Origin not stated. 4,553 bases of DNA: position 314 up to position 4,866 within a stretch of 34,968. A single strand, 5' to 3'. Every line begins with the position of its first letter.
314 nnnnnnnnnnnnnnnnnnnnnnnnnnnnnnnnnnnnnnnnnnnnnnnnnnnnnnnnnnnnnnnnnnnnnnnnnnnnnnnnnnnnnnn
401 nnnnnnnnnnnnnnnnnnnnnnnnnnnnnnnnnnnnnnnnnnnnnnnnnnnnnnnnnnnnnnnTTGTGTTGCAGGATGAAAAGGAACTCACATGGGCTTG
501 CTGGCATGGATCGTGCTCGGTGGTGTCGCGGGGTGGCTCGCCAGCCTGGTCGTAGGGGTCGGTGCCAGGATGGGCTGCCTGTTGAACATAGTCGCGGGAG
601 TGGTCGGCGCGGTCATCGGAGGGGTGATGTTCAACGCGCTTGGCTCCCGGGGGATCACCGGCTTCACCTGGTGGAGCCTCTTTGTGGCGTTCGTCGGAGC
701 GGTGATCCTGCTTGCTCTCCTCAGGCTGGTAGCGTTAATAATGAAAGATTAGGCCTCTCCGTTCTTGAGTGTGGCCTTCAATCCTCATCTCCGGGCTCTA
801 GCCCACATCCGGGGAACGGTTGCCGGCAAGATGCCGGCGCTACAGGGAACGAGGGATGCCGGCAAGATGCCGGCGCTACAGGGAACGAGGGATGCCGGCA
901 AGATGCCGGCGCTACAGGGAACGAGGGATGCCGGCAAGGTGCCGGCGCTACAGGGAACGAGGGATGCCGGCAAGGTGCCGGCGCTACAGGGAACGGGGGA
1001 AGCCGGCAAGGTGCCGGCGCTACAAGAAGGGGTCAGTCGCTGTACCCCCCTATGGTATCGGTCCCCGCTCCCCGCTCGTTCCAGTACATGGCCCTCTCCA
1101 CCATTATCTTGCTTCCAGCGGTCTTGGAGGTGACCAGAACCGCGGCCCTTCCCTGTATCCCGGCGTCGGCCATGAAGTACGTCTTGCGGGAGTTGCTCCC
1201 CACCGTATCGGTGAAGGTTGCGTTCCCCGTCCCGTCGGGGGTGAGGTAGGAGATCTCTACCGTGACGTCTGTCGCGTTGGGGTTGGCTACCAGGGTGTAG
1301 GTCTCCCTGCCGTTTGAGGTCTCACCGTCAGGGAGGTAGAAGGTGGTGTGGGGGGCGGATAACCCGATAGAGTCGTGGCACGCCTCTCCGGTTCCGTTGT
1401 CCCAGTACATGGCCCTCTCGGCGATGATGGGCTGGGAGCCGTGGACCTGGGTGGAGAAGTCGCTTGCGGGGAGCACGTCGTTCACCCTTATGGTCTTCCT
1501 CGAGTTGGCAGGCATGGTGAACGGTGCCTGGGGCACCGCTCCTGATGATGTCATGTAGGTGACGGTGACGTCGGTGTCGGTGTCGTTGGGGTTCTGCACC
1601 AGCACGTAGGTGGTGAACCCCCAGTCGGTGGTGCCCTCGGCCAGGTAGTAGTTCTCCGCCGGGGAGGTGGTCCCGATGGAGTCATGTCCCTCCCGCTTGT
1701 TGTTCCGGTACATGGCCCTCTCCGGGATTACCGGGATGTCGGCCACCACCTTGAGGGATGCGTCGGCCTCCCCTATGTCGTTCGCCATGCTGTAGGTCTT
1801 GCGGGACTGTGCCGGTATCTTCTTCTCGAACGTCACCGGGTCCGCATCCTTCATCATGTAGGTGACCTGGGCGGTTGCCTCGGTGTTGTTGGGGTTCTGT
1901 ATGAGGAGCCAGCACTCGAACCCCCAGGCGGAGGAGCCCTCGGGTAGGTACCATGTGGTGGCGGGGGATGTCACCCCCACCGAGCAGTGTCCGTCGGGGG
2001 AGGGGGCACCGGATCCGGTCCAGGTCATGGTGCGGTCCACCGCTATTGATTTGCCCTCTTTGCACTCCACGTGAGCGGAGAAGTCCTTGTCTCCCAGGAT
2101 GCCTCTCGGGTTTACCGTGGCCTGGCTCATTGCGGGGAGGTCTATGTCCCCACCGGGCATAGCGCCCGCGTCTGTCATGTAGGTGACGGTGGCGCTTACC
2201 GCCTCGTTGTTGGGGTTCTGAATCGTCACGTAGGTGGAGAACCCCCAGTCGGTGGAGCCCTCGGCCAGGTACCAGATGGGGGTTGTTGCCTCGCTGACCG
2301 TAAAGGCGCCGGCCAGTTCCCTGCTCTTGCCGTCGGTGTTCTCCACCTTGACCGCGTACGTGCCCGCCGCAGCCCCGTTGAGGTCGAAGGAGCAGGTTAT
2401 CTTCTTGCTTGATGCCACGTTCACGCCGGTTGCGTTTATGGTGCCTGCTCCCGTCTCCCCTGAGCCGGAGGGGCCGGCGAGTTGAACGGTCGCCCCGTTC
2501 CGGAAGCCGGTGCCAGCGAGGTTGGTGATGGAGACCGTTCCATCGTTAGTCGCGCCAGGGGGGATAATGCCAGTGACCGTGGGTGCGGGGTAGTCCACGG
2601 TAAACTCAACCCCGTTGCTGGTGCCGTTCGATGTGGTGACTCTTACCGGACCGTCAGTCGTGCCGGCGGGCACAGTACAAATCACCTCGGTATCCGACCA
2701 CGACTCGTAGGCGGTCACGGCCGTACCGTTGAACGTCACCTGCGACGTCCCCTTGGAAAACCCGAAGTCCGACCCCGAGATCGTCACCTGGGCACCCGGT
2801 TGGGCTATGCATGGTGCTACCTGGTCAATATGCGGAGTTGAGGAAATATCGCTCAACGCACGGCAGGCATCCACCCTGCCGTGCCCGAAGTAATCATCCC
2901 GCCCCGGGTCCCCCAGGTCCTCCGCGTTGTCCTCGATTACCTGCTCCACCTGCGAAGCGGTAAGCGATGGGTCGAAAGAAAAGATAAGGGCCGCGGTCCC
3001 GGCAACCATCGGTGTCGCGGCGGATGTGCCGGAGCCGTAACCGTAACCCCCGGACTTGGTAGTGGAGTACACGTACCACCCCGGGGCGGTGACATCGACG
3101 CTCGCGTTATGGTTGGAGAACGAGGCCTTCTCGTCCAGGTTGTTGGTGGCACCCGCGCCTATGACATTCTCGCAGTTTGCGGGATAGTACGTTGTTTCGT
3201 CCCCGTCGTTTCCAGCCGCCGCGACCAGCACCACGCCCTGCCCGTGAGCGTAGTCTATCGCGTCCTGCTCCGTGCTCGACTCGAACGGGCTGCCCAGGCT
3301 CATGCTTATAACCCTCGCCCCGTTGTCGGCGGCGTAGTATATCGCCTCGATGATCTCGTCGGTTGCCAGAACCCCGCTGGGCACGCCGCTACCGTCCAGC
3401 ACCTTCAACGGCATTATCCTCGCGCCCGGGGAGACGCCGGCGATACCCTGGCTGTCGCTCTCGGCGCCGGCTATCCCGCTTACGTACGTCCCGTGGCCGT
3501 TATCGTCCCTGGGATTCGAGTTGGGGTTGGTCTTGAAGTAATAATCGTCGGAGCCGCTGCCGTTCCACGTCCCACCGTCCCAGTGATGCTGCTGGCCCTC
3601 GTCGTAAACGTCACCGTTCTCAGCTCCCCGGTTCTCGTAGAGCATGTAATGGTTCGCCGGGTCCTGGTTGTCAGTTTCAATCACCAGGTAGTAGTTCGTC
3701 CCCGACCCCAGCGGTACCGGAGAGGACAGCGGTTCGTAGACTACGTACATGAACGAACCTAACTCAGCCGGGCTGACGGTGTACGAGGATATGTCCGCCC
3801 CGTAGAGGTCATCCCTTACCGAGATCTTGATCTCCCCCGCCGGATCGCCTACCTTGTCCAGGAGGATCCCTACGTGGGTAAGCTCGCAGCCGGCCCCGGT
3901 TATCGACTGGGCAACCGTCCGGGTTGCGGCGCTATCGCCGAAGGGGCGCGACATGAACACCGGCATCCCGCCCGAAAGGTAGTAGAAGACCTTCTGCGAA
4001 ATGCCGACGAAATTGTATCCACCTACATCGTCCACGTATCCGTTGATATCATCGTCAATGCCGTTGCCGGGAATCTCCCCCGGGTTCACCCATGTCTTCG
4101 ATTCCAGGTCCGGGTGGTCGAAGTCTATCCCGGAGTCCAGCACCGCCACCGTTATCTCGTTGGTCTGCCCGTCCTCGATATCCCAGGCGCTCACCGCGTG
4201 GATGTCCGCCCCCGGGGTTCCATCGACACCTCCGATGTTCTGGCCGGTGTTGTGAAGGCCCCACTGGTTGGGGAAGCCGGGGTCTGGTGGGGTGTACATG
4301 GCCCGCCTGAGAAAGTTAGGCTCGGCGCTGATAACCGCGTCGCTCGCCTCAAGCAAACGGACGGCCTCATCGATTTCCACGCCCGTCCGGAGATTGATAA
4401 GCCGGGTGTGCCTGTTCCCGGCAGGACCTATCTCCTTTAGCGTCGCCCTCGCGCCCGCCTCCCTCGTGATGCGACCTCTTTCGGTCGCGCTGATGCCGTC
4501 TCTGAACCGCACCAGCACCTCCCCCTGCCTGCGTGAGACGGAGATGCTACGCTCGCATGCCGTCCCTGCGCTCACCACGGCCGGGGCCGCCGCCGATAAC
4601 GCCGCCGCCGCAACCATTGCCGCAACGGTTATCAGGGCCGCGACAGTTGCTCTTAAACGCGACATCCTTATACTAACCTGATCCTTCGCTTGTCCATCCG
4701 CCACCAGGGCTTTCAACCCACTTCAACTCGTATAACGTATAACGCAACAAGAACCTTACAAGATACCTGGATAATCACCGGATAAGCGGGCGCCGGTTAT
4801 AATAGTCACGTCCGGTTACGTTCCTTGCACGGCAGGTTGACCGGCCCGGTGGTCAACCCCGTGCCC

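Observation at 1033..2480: An unassigned ~110-aa tandem-repeat module forms the shared C-terminus of four giant exoproteins with unrelated heads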

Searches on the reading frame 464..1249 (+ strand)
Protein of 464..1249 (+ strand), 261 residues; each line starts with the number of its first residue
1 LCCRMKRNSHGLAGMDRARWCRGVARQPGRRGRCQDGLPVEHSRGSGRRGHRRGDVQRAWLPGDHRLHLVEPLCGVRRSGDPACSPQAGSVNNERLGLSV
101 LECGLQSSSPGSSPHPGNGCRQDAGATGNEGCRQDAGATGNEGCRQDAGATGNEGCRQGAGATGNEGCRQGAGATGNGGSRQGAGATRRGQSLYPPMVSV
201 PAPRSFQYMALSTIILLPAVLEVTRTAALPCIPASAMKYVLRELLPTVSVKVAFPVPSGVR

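Call 32: search_protein_families(library=pfam, proteins=[window:464-1249:+], max_evalue=0.001)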
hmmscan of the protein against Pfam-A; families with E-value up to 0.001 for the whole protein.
window:464-1249:+ (261 aa): 0 families

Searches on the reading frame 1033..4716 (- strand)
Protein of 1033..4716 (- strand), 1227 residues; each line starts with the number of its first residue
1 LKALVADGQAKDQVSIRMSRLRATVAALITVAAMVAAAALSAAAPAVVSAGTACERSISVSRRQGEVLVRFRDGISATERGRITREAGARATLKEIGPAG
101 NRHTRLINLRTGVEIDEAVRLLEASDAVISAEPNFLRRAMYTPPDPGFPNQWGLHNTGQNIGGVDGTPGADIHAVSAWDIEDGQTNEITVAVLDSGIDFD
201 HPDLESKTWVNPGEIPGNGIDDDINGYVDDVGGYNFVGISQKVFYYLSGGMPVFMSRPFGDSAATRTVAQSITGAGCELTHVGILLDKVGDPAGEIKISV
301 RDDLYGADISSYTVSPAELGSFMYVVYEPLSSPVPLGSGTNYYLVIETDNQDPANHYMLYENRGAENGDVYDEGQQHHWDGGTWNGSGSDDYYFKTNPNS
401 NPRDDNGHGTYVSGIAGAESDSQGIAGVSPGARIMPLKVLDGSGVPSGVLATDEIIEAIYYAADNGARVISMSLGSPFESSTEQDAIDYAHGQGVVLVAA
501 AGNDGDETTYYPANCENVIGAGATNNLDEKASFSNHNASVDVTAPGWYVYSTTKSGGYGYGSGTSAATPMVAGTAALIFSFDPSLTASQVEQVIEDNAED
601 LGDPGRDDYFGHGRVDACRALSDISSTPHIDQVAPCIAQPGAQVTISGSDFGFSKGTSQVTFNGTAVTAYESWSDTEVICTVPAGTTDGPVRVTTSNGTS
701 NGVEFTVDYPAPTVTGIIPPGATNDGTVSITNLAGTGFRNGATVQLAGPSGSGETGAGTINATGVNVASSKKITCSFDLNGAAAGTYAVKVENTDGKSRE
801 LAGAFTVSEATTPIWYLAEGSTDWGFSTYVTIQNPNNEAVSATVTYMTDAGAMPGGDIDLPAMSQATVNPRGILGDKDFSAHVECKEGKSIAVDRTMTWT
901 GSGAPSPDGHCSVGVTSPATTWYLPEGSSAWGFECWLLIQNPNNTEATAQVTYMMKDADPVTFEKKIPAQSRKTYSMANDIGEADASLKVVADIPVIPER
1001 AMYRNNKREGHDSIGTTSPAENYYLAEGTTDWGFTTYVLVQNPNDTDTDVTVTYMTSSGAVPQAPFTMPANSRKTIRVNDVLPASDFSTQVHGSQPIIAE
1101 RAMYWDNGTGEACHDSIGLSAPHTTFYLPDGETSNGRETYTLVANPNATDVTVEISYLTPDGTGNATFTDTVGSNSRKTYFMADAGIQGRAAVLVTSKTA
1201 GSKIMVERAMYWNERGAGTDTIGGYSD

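Call 7: search_protein_families(library=pfam, proteins=[window:1033-4716:-], max_evalue=0.01)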
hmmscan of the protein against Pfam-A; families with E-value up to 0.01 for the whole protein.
window:1033-4716:- (1227 aa): 3 families
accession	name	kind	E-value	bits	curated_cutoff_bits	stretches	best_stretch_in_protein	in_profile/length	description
PF00082.27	Peptidase_S8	-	5.7e-57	193.7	21.8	1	186-613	2-288/288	Subtilase family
PF18986.5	DUF5719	-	1.5e-18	67.4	26.2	3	1121-1199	48-129/319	Family of unknown function (DUF5719)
PF01833.30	TIG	-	1.6e-10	41.2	20.9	1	628-706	1-83/84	IPT/TIG domain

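Call 8: search_protein_families(library=ncbifam, proteins=[window:1033-4716:-], max_evalue=0.01)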
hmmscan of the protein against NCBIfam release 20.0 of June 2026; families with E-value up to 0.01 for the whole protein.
window:1033-4716:- (1227 aa): 10 families
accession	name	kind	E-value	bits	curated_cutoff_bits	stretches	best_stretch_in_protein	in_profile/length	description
TIGR03921.1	T7SS_mycosin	equivalog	1.5e-55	188.7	278.75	1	400-632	44-295/353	type VII secretion-associated serine protease mycosin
NF033595.1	denti_PrtP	equivalog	2e-33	115.9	300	1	470-626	342-507/606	dentilisin complex serine proteinase subunit PrtP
TIGR03895.1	protease_PatA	subfamily_domain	5.6e-17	61.7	421.05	1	435-582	29-180/606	PatA/PatG family cyanobactin maturation protease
NF049966.1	QH_SP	equivalog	7.5e-17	61.4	165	1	404-599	38-212/219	subtilisin-like serine protease QhpE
NF040553.1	SGO_0316_fam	subfamily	8.6e-09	33.6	1400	2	540-578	669-707/1486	SGO_0316/SGO_0317 family LPXTG-anchored serine peptidase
NF047769.1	LIC10067_lipo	equivalog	7.1e-08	31.9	200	1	637-700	55-117/239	LIC10067 family putative lipoprotein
NF058597.1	CoaZ_rpt_PGGG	domain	2e-05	24.6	30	1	627-707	2-88/88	choice-of-anchor Z repeating domain-containing protein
NF051851.1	AtpSerPepEprS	equivalog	3.7e-05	21.9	1700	2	542-601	281-340/988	autotransporter serine peptidase EprS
NF040809.1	germ_prot_CspBA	exception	6.4e-05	20.8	1250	1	397-515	713-835/1099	bifunctional germination protease/germinant receptor pseudoprotease CspBA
NF040808.2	CspC_non_triad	exception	0.0012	17.4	675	0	530-581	449-500/556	bile acid germinant receptor pseudoprotease CspC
